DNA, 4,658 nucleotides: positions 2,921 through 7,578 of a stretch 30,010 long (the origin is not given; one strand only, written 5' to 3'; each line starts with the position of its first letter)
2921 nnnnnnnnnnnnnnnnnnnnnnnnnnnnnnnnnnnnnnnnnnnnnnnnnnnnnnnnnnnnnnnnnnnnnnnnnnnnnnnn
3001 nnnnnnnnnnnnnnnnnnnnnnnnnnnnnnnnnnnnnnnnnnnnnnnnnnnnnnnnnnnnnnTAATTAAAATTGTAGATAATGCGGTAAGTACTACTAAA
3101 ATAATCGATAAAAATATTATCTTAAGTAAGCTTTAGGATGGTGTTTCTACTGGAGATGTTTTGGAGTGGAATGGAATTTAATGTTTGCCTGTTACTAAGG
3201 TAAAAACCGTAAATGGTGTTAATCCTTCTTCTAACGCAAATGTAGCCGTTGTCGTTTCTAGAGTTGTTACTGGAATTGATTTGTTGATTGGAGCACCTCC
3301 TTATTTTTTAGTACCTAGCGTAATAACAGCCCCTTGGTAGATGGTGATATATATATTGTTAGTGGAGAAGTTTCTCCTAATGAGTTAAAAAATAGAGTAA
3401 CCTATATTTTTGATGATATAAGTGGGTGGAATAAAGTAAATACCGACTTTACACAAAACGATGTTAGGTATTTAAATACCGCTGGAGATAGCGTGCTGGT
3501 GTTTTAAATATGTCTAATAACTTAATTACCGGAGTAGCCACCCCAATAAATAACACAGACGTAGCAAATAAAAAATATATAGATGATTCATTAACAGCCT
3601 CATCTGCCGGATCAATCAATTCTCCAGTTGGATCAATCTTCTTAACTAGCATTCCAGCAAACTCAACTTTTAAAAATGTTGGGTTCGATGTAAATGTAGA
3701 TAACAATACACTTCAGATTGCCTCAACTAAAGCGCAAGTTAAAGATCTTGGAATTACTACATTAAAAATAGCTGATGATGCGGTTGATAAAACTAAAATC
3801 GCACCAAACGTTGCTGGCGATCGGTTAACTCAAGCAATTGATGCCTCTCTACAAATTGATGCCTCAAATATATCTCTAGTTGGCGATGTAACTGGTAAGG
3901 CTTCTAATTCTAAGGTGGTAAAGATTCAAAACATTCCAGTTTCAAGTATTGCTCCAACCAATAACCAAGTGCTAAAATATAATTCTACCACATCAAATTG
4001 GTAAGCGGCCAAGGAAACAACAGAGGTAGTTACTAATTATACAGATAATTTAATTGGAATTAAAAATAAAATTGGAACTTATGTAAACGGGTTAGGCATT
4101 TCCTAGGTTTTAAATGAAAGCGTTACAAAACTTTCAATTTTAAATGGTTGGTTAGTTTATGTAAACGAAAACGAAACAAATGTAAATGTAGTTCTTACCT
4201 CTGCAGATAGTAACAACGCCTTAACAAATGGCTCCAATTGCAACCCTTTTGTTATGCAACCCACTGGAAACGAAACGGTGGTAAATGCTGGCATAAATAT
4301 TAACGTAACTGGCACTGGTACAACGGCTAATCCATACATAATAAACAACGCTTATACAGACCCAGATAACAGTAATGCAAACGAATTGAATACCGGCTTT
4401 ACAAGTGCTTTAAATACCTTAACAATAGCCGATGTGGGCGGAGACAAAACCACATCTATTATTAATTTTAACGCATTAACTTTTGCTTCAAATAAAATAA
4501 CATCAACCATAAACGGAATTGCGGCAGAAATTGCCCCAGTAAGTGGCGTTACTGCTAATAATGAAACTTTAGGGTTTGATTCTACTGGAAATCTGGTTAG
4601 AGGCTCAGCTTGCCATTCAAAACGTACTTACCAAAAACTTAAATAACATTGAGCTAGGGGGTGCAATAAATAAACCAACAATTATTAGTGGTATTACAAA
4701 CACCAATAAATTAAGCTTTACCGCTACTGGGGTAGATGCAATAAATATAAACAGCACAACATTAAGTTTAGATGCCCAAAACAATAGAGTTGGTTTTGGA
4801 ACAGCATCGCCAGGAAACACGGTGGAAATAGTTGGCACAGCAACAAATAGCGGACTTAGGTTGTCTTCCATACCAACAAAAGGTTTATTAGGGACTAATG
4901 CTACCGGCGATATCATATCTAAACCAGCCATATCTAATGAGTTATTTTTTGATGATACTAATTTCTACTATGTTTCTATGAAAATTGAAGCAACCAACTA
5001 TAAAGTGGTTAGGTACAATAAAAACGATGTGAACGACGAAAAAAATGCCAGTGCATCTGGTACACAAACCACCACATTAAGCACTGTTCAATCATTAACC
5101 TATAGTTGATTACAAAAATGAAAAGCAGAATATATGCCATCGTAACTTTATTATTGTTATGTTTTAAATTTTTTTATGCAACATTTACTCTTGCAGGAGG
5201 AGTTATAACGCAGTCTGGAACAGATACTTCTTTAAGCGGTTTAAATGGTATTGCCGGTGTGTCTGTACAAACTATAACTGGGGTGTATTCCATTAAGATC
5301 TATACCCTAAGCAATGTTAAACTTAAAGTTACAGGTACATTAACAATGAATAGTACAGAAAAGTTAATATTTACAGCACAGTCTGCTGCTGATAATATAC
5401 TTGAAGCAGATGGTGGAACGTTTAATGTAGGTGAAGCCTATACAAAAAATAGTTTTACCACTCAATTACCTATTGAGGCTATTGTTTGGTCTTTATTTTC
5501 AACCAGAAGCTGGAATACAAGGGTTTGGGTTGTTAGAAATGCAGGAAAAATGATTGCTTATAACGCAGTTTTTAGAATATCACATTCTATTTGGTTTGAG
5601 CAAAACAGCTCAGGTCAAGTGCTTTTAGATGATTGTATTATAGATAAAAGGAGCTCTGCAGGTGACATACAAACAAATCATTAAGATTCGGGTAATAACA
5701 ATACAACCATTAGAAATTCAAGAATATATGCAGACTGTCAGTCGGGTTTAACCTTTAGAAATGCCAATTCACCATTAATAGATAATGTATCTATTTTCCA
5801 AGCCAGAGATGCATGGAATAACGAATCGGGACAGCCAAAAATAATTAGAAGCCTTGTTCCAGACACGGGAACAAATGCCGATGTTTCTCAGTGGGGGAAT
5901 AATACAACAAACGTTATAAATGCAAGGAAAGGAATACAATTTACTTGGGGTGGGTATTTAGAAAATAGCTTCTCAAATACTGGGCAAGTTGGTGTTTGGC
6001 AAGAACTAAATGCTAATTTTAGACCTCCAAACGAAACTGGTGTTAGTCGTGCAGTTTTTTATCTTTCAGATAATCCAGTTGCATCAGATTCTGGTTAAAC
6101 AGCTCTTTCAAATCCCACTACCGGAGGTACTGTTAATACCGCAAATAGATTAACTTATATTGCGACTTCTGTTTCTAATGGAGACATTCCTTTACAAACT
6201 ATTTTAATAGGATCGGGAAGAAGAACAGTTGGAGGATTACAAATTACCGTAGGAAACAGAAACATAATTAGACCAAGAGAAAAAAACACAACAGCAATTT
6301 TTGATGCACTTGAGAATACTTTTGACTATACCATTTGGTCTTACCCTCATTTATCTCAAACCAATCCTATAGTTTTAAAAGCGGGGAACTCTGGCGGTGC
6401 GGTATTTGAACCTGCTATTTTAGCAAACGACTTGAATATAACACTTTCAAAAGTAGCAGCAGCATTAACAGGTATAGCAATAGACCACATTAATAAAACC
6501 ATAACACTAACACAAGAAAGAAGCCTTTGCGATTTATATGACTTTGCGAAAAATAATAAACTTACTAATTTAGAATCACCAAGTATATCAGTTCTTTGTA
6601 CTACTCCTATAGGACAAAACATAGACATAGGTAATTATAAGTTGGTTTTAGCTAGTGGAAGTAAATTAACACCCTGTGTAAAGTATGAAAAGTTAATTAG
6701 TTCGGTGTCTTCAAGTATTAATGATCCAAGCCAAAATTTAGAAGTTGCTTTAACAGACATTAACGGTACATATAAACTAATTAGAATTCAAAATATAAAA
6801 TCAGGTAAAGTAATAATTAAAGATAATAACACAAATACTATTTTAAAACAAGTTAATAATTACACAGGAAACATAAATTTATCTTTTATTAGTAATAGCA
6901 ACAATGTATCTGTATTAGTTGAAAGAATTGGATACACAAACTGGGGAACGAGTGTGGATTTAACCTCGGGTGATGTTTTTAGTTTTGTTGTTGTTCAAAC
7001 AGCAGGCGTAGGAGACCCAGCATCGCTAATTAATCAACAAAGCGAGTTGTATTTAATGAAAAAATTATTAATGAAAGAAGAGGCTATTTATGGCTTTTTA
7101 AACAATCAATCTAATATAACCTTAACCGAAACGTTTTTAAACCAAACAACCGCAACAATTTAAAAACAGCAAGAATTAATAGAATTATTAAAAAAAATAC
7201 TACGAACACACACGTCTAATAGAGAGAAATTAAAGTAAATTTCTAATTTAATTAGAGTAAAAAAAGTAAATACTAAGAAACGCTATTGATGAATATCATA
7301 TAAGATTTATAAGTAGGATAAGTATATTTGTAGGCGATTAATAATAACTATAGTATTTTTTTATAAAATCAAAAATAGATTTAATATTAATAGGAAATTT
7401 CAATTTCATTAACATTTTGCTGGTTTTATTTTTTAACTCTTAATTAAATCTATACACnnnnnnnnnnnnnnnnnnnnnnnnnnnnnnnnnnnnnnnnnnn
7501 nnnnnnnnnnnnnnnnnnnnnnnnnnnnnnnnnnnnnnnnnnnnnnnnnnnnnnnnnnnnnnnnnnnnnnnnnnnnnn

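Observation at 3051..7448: att-like 20-bp direct repeat bounds a 4.4-kb island that splits the sdhCAB operon at the sdhC stop codon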

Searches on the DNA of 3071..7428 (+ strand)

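Call 19: search_dna_similar(query=window:3071-7428:+, collection=phages, mode=distant)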
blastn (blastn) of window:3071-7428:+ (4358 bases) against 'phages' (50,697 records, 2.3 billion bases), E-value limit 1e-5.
No match.

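Call 87: search_dna_similar(query=window:3071-7428:+, collection=plasmids, mode=distant)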
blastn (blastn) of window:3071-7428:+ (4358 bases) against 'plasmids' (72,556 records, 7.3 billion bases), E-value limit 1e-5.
No match.

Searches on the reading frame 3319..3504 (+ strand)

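Call 16: search_protein_families(library=phrogs, proteins=[window:3319-3504:+], max_evalue=0.05)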
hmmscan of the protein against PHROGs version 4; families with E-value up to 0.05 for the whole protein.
window:3319-3504:+ (62 aa): 1 family
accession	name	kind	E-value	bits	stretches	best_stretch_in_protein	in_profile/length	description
phrog_34655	-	unknown function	0.027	15.7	1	11-54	2-46/65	-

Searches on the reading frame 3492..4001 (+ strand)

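Call 7: search_protein_families(library=pfam, proteins=[window:3510-4001:+], max_evalue=0.01)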
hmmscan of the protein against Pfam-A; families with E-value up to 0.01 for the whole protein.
window:3510-4001:+ (164 aa): 0 families

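Call 16: search_protein_families(library=phrogs, proteins=[window:3492-4001:+], max_evalue=0.05)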
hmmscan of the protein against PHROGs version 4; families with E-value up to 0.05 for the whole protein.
window:3492-4001:+ (170 aa): 5 families
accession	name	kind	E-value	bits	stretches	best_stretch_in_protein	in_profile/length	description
phrog_16122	-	head and packaging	2.1e-05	24.7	1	68-147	332-411/526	virion structural protein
phrog_26630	-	tail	0.00021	21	1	5-139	123-249/506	tail fiber protein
phrog_2647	-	head and packaging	0.0015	18.7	1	5-40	79-114/336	head decoration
phrog_11338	-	tail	0.019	14.9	1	3-35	341-373/380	tail fiber protein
phrog_32265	-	unknown function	0.046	13.6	1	15-43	483-511/609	-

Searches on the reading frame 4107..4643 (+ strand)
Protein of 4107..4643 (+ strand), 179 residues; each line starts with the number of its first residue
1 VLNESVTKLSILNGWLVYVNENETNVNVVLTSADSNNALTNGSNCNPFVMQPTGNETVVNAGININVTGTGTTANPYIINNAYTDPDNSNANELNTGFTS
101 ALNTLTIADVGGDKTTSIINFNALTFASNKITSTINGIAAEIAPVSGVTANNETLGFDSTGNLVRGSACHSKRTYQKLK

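Call 16: search_protein_families(library=phrogs, proteins=[window:4107-4643:+], max_evalue=0.05)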
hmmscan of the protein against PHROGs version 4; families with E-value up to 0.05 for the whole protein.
window:4107-4643:+ (179 aa): 1 family
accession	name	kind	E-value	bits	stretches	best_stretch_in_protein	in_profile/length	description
phrog_3348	-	unknown function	0.006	16.9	1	104-150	71-117/386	-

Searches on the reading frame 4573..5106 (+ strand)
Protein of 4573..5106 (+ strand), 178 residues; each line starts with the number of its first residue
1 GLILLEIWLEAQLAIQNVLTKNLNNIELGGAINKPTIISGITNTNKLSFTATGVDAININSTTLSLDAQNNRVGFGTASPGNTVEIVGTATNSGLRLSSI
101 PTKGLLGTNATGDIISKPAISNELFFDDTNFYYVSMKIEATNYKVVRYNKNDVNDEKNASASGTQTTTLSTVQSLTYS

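Call 7: search_protein_families(library=pfam, proteins=[window:4576-5106:+], max_evalue=0.01)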
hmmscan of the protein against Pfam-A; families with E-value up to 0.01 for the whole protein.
window:4576-5106:+ (177 aa): 0 families

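Call 16: search_protein_families(library=phrogs, proteins=[window:4573-5106:+], max_evalue=0.05)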
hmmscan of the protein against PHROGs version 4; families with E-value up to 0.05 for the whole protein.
window:4573-5106:+ (178 aa): 2 families
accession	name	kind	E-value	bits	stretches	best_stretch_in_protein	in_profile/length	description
phrog_5906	-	unknown function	0.00018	22.5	1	56-90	26-60/197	-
phrog_1417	-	unknown function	0.002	18.3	1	39-120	13-97/464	-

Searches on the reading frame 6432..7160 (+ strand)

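Call 7: search_protein_families(library=pfam, proteins=[window:6432-7160:+], max_evalue=0.01)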
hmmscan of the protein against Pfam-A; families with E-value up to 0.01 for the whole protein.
window:6432-7160:+ (243 aa): 1 family
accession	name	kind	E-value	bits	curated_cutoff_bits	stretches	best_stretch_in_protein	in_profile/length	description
PF17952.6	Cas6_N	-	0.0058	17.3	27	1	111-178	41-110/115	Cas6 N-terminal domain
